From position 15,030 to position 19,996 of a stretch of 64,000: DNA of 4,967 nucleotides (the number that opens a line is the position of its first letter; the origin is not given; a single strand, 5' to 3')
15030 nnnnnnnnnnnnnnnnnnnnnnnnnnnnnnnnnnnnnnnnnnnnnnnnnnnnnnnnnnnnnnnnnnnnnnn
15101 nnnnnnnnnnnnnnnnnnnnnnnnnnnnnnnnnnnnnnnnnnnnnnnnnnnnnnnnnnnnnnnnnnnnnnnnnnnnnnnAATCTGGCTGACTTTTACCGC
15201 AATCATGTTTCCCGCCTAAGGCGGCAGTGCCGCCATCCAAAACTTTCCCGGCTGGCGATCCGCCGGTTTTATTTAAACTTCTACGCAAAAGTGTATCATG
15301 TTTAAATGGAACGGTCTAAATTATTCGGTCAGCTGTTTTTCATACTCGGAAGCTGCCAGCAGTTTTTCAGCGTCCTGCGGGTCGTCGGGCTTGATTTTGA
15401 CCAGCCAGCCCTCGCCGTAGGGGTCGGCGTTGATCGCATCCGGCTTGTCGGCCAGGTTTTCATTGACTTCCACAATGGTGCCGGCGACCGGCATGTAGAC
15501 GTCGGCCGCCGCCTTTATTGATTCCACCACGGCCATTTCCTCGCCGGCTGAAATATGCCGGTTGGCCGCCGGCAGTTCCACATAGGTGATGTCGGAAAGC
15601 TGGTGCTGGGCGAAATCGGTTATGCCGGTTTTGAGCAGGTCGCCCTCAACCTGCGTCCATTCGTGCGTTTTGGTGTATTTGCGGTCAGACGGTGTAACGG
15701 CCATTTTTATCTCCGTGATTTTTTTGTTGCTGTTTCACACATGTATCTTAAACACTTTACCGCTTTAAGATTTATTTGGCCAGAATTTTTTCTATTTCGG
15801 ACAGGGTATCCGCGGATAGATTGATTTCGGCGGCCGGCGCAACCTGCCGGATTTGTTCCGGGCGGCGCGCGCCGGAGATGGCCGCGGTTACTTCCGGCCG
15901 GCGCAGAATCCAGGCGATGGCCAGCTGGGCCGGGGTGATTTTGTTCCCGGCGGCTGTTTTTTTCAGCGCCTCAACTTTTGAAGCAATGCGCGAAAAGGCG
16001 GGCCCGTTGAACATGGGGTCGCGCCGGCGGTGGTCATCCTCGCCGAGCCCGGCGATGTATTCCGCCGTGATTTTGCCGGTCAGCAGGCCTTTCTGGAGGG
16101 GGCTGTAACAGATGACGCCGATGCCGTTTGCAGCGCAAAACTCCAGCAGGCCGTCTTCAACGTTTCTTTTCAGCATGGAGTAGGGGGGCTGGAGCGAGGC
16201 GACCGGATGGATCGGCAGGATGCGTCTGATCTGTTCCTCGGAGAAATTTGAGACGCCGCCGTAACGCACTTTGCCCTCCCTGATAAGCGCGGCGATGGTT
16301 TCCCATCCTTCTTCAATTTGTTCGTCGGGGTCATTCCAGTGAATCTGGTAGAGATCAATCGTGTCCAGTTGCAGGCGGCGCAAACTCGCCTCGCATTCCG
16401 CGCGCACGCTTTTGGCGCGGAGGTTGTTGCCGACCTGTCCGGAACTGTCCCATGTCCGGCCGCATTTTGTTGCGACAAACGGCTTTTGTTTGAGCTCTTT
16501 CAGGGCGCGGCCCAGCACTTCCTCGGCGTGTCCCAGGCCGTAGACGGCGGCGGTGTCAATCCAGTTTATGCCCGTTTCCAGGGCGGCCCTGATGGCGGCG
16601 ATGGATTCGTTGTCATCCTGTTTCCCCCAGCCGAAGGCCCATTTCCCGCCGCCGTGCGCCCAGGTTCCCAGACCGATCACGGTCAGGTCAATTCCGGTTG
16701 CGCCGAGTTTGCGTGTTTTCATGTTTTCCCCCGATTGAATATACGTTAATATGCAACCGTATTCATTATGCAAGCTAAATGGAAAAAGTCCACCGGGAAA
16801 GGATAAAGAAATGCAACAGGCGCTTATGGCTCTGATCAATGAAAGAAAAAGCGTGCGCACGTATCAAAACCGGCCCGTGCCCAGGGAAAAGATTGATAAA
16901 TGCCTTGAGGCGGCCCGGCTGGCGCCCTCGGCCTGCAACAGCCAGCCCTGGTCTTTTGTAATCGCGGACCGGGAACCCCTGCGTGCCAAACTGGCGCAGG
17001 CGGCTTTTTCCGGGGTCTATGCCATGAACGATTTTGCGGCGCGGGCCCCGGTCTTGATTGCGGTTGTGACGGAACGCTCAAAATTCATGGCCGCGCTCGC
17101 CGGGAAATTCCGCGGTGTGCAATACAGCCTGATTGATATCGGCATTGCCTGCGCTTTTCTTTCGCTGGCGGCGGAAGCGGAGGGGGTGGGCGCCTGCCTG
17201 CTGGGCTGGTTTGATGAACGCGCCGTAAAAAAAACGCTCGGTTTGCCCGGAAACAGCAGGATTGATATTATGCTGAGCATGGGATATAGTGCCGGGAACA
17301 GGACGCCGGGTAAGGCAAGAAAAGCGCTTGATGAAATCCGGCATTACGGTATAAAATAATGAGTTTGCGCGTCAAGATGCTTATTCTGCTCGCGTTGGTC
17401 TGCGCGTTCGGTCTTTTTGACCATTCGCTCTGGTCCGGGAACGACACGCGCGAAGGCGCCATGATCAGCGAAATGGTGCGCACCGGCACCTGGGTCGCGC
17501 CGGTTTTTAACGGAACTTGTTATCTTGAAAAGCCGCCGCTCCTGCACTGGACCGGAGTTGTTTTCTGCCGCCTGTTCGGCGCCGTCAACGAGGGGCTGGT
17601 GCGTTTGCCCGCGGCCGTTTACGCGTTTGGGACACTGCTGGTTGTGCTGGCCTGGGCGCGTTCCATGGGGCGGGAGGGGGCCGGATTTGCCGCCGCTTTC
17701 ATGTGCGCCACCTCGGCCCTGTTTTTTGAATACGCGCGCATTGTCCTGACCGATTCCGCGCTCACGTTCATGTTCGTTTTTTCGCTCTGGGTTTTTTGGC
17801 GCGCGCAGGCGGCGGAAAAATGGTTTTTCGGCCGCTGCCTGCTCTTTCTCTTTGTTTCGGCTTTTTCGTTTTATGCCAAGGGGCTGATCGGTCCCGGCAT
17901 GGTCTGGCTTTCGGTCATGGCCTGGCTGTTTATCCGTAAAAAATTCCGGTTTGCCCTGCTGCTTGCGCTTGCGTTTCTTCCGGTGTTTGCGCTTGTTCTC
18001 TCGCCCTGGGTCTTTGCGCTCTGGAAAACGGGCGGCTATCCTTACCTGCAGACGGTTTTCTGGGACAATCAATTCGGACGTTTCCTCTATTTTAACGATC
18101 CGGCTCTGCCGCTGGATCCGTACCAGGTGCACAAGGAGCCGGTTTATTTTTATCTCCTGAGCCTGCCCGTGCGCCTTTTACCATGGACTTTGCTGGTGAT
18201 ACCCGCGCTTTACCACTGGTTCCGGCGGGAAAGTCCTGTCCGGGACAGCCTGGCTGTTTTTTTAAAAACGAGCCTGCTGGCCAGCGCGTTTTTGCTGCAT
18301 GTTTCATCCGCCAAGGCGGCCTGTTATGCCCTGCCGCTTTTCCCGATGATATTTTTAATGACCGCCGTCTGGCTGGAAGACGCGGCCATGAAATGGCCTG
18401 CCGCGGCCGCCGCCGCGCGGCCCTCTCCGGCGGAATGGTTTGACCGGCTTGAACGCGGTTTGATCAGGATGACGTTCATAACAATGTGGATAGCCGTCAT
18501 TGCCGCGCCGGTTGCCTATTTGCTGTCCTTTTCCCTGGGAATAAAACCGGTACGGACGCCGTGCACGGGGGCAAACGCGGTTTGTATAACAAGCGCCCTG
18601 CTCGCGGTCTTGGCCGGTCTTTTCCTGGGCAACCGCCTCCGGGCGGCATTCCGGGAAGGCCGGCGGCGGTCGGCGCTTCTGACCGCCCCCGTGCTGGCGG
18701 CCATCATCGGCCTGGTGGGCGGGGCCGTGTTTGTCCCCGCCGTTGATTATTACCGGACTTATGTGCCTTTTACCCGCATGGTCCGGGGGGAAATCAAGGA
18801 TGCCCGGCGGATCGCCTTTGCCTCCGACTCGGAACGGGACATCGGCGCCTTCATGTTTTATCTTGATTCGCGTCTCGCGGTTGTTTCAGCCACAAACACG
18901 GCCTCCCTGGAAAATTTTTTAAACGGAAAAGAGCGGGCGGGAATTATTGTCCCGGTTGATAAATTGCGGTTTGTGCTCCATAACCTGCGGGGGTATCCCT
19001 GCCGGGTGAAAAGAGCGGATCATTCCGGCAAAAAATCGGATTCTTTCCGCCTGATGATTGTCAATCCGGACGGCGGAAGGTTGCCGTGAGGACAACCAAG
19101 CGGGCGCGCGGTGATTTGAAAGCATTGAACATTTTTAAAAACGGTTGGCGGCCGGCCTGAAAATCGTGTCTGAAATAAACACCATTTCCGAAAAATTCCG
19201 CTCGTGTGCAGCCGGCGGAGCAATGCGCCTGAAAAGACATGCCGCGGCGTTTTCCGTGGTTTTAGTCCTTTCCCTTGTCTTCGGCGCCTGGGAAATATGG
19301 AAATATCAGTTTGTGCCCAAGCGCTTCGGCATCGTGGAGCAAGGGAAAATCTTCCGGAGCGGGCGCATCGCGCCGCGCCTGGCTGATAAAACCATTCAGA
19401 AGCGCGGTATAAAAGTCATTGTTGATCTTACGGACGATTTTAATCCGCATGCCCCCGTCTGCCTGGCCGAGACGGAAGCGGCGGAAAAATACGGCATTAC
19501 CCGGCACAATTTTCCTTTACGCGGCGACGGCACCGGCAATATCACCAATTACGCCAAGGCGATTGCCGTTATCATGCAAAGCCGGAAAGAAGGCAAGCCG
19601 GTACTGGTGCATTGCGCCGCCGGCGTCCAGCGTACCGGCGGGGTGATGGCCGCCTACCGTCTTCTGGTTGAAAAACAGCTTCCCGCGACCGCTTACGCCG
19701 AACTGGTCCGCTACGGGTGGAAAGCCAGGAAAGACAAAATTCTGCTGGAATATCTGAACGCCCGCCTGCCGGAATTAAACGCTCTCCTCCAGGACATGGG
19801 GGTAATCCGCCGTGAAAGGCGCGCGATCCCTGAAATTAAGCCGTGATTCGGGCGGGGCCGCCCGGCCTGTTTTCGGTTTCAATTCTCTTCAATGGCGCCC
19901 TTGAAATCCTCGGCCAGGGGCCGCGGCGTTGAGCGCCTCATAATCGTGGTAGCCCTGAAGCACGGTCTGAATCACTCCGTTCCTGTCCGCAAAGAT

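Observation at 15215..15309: Repeat family A: a 95 nt element in four copies, always directly upstream of a gene and facing it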

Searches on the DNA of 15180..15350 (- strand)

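Call 35: search_rna_families(source=window, start=15180, end=15350, threshold=evalue, max_evalue=10, show_alignments=2)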
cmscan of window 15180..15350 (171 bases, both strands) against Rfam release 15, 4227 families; matches with E-value up to 10: 7.
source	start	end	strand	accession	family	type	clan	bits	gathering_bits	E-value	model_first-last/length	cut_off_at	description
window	15266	15312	+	RF00668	mir-302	Gene; miRNA;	CL00096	18.9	55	0.23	1-68/68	no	mir-302 microRNA precursor family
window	15266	15312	-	RF00668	mir-302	Gene; miRNA;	CL00096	14.1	55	4.4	1-68/68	no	mir-302 microRNA precursor family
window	15243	15267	+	RF03058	sul1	Cis-reg; riboswitch;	-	13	36.2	3.1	27-51/56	no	sul1 RNA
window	15225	15271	+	RF02802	PyrR204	Gene; snRNA; snoRNA; HACA-box;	-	11.7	71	8.3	1-57/57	no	Pyrobaculum sRNA 204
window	15219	15272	+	RF02241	Xoo2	Gene; sRNA;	-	11.5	45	5.3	1-78/78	no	Xanthomonadaceae sRNA Xoo2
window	15242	15317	-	RF01928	Mico1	Gene; lncRNA;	-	10.3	60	4.6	140-205/205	no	Maternal intergenic circadian oscillating RNA 1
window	15239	15249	+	RF01792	eiav_FSE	Cis-reg; frameshift_element;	-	9.7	40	5.7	1-35/35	no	ribosomal frameshift site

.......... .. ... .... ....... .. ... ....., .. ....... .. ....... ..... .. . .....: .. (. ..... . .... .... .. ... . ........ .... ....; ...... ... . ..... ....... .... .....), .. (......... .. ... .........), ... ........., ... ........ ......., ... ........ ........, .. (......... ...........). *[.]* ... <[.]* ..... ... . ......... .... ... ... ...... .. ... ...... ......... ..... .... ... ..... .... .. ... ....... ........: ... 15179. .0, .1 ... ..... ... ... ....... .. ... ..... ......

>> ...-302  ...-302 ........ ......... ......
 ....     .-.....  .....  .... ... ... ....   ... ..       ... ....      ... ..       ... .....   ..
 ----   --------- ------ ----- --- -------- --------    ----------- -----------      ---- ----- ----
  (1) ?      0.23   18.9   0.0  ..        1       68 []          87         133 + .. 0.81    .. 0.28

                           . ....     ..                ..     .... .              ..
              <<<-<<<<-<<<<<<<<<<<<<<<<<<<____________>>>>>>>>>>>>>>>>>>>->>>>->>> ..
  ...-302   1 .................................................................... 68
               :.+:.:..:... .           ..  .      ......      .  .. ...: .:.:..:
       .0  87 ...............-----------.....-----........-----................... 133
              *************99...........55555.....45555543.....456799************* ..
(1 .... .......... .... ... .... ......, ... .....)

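Call 49: search_dna_similar(query=window:15200-15325:-, collection=plasmids, mode=distant, max_evalue=1, max_rows=10)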
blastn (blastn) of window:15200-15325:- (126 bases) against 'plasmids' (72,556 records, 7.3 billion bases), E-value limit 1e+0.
No match.

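Call 50: search_dna_similar(query=window:15200-15325:-, collection=phages, mode=distant, max_evalue=1, max_rows=10)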
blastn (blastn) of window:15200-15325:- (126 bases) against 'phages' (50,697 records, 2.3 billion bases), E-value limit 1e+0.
No match.

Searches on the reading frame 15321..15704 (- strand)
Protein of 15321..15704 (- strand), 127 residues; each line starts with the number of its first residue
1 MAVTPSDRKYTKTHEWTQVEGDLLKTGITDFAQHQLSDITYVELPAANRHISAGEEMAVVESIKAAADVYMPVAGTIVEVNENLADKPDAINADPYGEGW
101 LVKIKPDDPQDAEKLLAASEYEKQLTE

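Call 15: find_encoding_contigs(protein=window:15321-15704:-, flank=10000, max_places=10)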
Protein window:15321-15704:- (127 aa): 3 contigs read that carry it; 3 places shown.
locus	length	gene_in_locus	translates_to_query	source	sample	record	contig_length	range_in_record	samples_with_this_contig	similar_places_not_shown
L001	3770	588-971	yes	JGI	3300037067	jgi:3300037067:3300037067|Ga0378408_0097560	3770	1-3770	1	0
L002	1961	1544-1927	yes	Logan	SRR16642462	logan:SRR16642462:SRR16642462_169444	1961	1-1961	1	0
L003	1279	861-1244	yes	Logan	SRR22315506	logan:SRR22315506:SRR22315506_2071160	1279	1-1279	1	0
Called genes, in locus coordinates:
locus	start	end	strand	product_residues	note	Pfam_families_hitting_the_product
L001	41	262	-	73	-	-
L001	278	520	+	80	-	PF00248:Aldo_ket_red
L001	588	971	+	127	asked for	PF01597:GCV_H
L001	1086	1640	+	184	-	PF02577:BFN_dom, PF02151:UVR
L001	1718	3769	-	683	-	?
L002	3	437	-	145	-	?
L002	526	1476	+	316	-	PF00248:Aldo_ket_red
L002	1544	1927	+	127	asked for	PF01597:GCV_H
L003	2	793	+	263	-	?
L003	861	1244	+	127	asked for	PF01597:GCV_H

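Call 20: search_protein_families(library=pfam, proteins=[window:15321-15704:-], max_evalue=0.01)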
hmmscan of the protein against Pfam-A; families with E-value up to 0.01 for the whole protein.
window:15321-15704:- (127 aa): 2 families
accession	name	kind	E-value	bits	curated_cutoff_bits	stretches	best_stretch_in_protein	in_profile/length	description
PF01597.25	GCV_H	-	2.5e-43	147.3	22.2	1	8-126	1-120/122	Glycine cleavage H-protein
PF00364.28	Biotin_lipoyl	-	0.00046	20.4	22.1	1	48-83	24-59/73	Biotin-requiring enzyme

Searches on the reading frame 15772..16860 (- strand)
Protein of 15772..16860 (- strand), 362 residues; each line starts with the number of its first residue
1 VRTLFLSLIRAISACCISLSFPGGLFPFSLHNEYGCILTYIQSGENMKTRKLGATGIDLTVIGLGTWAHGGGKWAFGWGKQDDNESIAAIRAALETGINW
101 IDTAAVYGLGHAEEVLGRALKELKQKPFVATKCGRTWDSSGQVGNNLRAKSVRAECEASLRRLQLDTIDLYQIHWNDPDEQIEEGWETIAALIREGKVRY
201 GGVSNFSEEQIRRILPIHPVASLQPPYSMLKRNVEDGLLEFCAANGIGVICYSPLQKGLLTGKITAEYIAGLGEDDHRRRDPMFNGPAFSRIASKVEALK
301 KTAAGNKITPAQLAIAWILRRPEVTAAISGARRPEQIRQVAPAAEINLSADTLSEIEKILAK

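Call 20: search_protein_families(library=pfam, proteins=[window:15772-16860:-], max_evalue=0.01)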
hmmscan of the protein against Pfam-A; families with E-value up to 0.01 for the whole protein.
window:15772-16860:- (362 aa): 1 family
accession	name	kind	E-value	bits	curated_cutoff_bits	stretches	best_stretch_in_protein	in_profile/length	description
PF00248.27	Aldo_ket_red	-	1.1e-82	277.8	24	1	62-360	2-290/291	Aldo/keto reductase family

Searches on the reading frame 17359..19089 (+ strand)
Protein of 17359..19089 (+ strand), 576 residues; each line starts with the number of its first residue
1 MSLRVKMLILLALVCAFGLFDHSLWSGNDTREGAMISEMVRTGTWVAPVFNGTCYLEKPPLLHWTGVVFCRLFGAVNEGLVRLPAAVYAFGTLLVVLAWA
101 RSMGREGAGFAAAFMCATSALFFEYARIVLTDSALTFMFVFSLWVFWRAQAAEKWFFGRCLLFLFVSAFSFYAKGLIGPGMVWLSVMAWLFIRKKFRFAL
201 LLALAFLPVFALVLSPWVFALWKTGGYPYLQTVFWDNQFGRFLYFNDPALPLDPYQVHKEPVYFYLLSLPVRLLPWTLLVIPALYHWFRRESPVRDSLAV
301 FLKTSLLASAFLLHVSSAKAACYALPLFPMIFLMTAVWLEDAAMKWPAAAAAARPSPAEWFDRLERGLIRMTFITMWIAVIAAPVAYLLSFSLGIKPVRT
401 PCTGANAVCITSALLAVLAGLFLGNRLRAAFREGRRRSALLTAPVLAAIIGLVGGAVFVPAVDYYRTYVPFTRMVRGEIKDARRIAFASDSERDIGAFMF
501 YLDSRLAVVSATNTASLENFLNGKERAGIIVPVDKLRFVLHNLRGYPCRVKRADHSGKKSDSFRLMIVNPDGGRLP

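Call 52: search_protein_families(library=pfam, proteins=[window:17359-19089:+], max_evalue=0.001)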
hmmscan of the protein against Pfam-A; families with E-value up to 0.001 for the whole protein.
window:17359-19089:+ (576 aa): 1 family
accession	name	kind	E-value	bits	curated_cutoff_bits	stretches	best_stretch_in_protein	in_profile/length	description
PF13231.12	PMT_2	-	1.5e-07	32.2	26.1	1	58-216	2-156/160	Dolichyl-phosphate-mannose-protein mannosyltransferase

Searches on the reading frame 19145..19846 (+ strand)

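Call 52: search_protein_families(library=pfam, proteins=[window:19145-19846:+], max_evalue=0.001)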
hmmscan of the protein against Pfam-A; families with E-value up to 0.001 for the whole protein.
window:19145-19846:+ (233 aa): 7 families
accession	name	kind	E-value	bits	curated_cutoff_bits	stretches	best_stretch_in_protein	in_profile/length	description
PF00782.25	DSPc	-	5.6e-11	42.8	33.5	1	81-196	11-114/133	Dual specificity phosphatase, catalytic domain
PF22785.1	Tc-R-P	-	4.7e-10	40.4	27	1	83-172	18-101/106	Polymorphic toxin system, DSP-PTPase phosphatase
PF13350.11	Y_phosphatase3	-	9.2e-08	32.8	22.2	1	64-170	23-148/240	Tyrosine phosphatase family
PF22741.1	PTP-NADK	-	1.7e-07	31.2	27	1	85-178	45-135/163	DSP-PTPase phosphatase fused to NAD+ Kinase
PF03162.18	Y_phosphatase2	-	3.7e-06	27.1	27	1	57-193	3-133/165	Tyrosine phosphatase family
PF22784.1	PTP-SAK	-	4.5e-06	27.2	27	1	88-180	31-117/153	Swiss Army Knife protein, DSP-PTPase phosphatase domain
PF00102.32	Y_phosphatase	-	0.00014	22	20.9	1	137-174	155-193/234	Protein-tyrosine phosphatase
